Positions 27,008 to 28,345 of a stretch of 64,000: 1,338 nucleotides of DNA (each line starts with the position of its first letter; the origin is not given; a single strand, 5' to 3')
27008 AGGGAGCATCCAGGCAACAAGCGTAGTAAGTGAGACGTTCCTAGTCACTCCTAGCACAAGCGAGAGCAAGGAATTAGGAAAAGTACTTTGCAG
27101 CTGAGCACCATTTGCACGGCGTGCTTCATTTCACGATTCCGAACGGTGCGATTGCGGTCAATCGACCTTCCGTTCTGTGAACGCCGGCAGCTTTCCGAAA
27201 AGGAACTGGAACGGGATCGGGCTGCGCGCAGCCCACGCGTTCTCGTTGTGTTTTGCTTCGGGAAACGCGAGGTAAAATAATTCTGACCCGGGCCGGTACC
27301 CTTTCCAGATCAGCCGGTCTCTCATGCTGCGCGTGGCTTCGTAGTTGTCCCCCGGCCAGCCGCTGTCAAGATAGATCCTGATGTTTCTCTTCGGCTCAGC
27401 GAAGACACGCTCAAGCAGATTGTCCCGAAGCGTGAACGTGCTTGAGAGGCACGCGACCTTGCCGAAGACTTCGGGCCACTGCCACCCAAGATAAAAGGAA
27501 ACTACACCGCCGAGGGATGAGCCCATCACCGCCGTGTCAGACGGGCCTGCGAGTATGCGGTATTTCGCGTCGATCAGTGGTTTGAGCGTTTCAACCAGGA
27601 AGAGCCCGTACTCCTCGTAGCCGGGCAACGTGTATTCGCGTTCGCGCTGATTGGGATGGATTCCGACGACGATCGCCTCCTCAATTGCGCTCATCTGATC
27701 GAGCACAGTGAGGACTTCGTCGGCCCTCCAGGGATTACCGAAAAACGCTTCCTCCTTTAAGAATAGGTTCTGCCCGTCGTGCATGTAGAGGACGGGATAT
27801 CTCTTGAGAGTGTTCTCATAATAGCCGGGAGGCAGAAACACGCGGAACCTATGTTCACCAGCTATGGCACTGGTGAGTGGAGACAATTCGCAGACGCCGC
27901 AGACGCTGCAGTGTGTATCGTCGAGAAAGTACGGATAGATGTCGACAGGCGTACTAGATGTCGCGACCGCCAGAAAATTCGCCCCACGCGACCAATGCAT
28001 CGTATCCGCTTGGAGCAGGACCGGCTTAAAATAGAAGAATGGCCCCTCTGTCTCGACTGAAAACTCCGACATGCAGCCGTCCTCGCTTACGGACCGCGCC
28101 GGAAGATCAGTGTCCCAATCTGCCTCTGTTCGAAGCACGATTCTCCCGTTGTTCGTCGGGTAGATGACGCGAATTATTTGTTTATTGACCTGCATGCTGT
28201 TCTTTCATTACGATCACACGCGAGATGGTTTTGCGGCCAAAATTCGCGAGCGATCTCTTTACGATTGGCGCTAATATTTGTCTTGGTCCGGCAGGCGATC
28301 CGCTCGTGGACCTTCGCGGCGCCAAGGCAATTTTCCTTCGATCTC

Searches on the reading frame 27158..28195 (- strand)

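Call 34: search_protein_families(library=pfam, proteins=[window:27158-28195:-], max_evalue=0.001)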
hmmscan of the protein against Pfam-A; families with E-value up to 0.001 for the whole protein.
window:27158-28195:- (345 aa): 1 family
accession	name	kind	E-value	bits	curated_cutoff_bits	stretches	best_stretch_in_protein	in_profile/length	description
PF00756.26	Esterase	-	3.6e-24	86.4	22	1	110-292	3-204/251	Putative esterase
